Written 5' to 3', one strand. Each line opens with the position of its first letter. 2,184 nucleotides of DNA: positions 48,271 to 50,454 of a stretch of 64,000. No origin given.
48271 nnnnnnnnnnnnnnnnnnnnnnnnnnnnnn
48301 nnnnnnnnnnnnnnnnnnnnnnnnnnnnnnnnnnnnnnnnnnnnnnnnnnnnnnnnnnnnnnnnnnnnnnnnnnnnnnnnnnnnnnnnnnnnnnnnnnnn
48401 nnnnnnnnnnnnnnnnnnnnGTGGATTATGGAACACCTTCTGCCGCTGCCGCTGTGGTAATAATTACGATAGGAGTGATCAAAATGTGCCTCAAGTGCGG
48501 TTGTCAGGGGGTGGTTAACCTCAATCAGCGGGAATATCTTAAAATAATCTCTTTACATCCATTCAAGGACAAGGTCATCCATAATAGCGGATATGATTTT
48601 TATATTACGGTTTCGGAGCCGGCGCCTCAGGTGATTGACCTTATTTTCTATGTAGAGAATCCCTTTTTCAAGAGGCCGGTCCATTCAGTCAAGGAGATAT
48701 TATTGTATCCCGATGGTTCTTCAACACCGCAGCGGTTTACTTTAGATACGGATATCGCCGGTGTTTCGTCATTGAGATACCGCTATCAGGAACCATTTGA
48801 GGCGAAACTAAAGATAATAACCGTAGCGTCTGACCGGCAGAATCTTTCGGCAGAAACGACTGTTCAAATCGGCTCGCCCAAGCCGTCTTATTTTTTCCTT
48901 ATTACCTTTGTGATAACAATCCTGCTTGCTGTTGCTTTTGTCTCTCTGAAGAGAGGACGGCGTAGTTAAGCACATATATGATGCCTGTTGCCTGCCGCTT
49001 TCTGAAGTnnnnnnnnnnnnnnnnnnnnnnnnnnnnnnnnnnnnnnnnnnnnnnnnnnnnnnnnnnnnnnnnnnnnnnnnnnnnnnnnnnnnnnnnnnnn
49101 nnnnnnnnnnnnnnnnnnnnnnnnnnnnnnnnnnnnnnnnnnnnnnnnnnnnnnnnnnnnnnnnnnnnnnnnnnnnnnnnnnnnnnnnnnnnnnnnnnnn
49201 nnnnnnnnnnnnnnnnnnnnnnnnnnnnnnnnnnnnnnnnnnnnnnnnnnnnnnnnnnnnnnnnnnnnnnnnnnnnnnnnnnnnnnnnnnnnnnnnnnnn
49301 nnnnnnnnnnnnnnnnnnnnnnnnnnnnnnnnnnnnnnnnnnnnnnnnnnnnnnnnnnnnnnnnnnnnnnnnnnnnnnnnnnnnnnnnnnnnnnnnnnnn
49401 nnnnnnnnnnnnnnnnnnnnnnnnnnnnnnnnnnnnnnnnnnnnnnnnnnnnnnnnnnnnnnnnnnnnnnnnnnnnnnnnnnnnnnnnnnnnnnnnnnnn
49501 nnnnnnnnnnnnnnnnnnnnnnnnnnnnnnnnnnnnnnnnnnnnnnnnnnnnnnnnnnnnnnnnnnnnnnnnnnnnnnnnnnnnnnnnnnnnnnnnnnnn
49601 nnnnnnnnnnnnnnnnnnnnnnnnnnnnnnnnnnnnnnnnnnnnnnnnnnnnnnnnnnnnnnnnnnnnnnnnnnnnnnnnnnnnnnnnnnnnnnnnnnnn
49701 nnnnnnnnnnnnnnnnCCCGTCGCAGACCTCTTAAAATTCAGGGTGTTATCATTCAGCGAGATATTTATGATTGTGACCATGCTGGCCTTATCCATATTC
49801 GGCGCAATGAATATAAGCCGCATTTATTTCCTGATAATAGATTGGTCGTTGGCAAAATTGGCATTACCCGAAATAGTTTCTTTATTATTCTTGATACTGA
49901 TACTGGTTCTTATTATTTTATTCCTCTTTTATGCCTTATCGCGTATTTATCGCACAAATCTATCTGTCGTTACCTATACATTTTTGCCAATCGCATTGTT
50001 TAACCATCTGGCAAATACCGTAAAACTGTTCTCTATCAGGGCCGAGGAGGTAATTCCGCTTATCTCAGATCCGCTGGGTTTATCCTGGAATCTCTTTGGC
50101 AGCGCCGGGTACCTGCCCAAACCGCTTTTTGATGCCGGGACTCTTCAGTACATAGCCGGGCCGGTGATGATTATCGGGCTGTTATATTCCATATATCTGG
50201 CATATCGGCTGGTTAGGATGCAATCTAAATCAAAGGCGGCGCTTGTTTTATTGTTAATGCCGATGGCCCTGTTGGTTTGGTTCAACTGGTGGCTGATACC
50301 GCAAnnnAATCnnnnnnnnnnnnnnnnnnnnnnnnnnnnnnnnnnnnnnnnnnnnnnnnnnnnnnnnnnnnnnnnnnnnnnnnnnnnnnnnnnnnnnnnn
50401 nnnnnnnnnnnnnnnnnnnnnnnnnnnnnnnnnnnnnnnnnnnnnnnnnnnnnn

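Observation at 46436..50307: Secreted HEAT-repeat protein, small TM protein and membrane polyferredoxin as a possible extracytoplasmic redox module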

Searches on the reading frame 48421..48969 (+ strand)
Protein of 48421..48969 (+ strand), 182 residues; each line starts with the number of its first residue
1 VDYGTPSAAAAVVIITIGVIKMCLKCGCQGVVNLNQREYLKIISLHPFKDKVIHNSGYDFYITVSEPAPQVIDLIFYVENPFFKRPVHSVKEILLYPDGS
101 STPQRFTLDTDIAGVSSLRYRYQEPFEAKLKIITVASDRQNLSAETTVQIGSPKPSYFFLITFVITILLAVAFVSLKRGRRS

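Call 3: search_protein_families(library=pfam, proteins=[window:48421-48969:+], max_evalue=0.01)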
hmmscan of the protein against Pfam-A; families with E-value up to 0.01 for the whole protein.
window:48421-48969:+ (182 aa): 0 families

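Call 4: search_protein_families(library=ncbifam, proteins=[window:48421-48969:+], max_evalue=0.01)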
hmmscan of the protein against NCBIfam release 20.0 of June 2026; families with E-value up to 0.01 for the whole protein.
window:48421-48969:+ (182 aa): 0 families

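Call 12: find_homologous_proteins(query=window:48484-48969:+)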
Query window:48484-48969:+ (161 aa): 16 proteins with E <= 0.001 among 99 candidates.
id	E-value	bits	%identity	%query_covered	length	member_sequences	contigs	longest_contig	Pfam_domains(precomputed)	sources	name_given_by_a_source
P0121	1.2e-101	355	100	100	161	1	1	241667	-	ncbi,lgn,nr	ncbi:MAG: hypothetical protein HZA49_06595 [Planctomycetes bacterium]|nr:hypothetical protein [Planc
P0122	6.2e-69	249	71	98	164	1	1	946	-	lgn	-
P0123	2.8e-66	240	74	90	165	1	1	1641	-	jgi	jgi:hypothetical protein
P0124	1.0e-65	238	75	89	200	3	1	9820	-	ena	-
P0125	1.3e-63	231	73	90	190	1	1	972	-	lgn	-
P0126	1.7e-57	212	59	100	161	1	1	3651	-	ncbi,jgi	jgi:hypothetical protein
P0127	1.2e-55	206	60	100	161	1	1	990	-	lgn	-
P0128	1.2e-55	206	66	89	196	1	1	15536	-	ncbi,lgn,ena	-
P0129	2.2e-55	205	60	100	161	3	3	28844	-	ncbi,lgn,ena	-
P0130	2.4e-55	205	70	76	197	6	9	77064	-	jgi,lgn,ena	-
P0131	2.0e-51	192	67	86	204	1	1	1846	-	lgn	-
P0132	3.2e-49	185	54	100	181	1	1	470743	-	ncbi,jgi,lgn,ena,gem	ncbi:MAG: hypothetical protein WC980_03685 [Candidatus Brocadiia bacterium]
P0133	1.5e-44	170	56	90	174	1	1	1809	-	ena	-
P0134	2.3e-43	166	53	91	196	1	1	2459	-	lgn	-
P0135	6.2e-35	138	50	84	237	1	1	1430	-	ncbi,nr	ncbi:MAG: hypothetical protein QME51_11305 [Planctomycetota bacterium]|nr:hypothetical protein [Plan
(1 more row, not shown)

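Call 36: predict_structure(alignment_id=A2)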
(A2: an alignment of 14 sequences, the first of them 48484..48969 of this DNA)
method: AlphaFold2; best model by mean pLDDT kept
length: 161 residues; sequences in the alignment: 14
mean_pLDDT: 81.2   pTM: 0.65
mean pLDDT of the five models: 81.2, 80.9, 80.9, 80.9, 80.0
residues with pLDDT >= 90: 86; 70-90: 43; 50-70: 6; < 50: 26
segments of 3 or more residues with pLDDT < 50: 1-17, 19-27
pLDDT, mean of each block of 10 residues (from residue 1): 34 44 51 90 89 92 90 91 94 92 92 93 92 81 94 82 53
secondary structure, 60 per line:
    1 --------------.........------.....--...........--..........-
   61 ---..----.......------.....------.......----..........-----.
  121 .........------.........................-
elements in order: H15-23 E30-34 E37-47 E50-59 E70-76 E83-87 E94-100 E105-114 E120-129 H136-160
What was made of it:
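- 48484..48969 (+): Gene for the 161-aa small partner protein: N-terminal MCLKCGC, a beta-sandwich and a C-terminal TM anchor. AF2 model with pLDDT 81 shows a beta-sandwich at residues 28-130 and a helix at 136-160 (call 36).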

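Call 38: search_protein_representatives(alignment_id=A2)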
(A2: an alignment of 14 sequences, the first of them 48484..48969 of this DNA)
Query: 14 sequences, 181 profile positions. Proteins with E-value up to 0.001 (for the whole library): 15; up to 1e-10: 10; up to 1e-30: 7. The best 15 are listed.
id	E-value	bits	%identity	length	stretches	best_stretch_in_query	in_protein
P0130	4.0e-87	306.6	-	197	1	3-180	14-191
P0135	4.0e-72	257.7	-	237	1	4-180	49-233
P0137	8.7e-68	243.6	-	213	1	6-174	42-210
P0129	9.8e-68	243.4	-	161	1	34-180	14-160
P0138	8.9e-56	204.5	-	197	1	33-175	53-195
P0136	8.3e-49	181.8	-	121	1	3-110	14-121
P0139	3.1e-42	160.4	-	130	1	55-179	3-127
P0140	5.0e-24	101.0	-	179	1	14-178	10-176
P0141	3.4e-17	78.8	-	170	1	31-177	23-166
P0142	3.4e-17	78.7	-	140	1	52-179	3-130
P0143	1.2e-07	47.6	-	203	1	31-178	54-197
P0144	1.7e-07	47.2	-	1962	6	55-122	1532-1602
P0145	1.8e-07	47.1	-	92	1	90-178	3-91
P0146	2.0e-07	46.9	-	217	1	33-177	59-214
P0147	4.1e-04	36.1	-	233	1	9-178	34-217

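Call 40: fold_search(model_id=the predicted structure, library=pdb)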
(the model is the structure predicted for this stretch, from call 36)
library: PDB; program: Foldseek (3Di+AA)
matches with E <= 10: 1430; with E <= 0.001: 3
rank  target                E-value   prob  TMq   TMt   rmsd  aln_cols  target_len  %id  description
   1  3uc2_B                3.5e-04  1.00  0.50  0.62   3.4       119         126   10  Crystal structure of a DUF4426 family protein (PA0388) from Pseudomonas aeruginosa PAO1 at 2.09 A resolution (released 2011-11-23)
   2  3mnm_C                5.6e-04  1.00  0.33  0.43   7.6       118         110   14  Crystal structure of GAE domain of GGA2p from Saccharomyces cerevisiae (released 2010-09-08)
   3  3uc2_A                6.3e-04  1.00  0.50  0.62   3.8       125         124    9  Crystal structure of a DUF4426 family protein (PA0388) from Pseudomonas aeruginosa PAO1 at 2.09 A resolution (released 2011-11-23)
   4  9ll2_A                1.0e-03  1.00  0.49  0.69   3.3       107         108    6  Crystal structure of the Helicobacter pylori copper resistance determinant CrdA in the apo form (released 2025-11-19)
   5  3uc2_D                1.2e-03  1.00  0.50  0.70   3.5       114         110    9  Crystal structure of a DUF4426 family protein (PA0388) from Pseudomonas aeruginosa PAO1 at 2.09 A resolution (released 2011-11-23)
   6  5cn2_A                1.2e-03  1.00  0.35  0.45   6.9       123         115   10  Crystal structure of yeast GGA1_GAE domain-C2221 (released 2016-07-20)
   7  8dek_B                1.3e-03  1.00  0.39  0.17   7.4       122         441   12  The structure of the glycopeptidase catalytic domain including the linker of Amuc_1438 (released 2022-08-31)
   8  9ll4_A                1.5e-03  1.00  0.49  0.71   3.5       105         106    8  Crystal structure of the Helicobacter pylori copper resistance determinant CrdA in complex with silver ions in space g (released 2025-11-19)
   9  8df2_A                2.2e-03  1.00  0.41  0.20   3.4        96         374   16  The structure of the 'ALT' construct of the Amuc_1438 glycopeptidase (released 2022-08-31)
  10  5cn1_A                2.2e-03  1.00  0.36  0.47   6.7       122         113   10  Crystal structure of yeast GGA1_GAE domain-P21 (released 2016-07-20)
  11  6qyc_C                2.5e-03  1.00  0.35  0.12   6.8       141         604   16  Crystal structure of MtrC from Shewanella baltica OS185 (released 2020-04-22)
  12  6qyc_A                2.6e-03  1.00  0.35  0.12   6.9       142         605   17  Crystal structure of MtrC from Shewanella baltica OS185 (released 2020-04-22)
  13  3mnm_A                2.8e-03  0.99  0.30  0.37   8.1       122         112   13  Crystal structure of GAE domain of GGA2p from Saccharomyces cerevisiae (released 2010-09-08)
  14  5cn1_C                3.3e-03  1.00  0.32  0.42   7.1       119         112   10  Crystal structure of yeast GGA1_GAE domain-P21 (released 2016-07-20)
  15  8df2_C                3.8e-03  1.00  0.41  0.19   3.4        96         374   16  The structure of the 'ALT' construct of the Amuc_1438 glycopeptidase (released 2022-08-31)
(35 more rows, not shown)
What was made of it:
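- Closest known: YcnI. Same: Weak fold matches to CrdA and PmoD (call 40).
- PDB matches are weak (E 3.5e-4 to 5e-3) and include the Cu proteins CrdA and PmoD (calls 36, 40).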

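Call 73: search_protein_families(library=pfam, proteins=[window:48484-48969:+], max_evalue=10)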
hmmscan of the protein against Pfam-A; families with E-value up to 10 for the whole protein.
window:48484-48969:+ (161 aa): 0 families
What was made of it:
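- Closest known: YcnI. Different: No sequence-family hit for the window protein (calls 3, 4, 73).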

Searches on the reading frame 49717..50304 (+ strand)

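Call 73: search_protein_families(library=pfam, proteins=[window:49717-50304:+], max_evalue=10)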
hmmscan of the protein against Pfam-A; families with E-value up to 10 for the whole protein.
seq(196 aa): 1 family
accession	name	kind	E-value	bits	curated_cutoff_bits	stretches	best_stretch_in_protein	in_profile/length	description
PF04893.22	Yip1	-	0.66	10.3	28.6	1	19-188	33-169/173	Yip1 domain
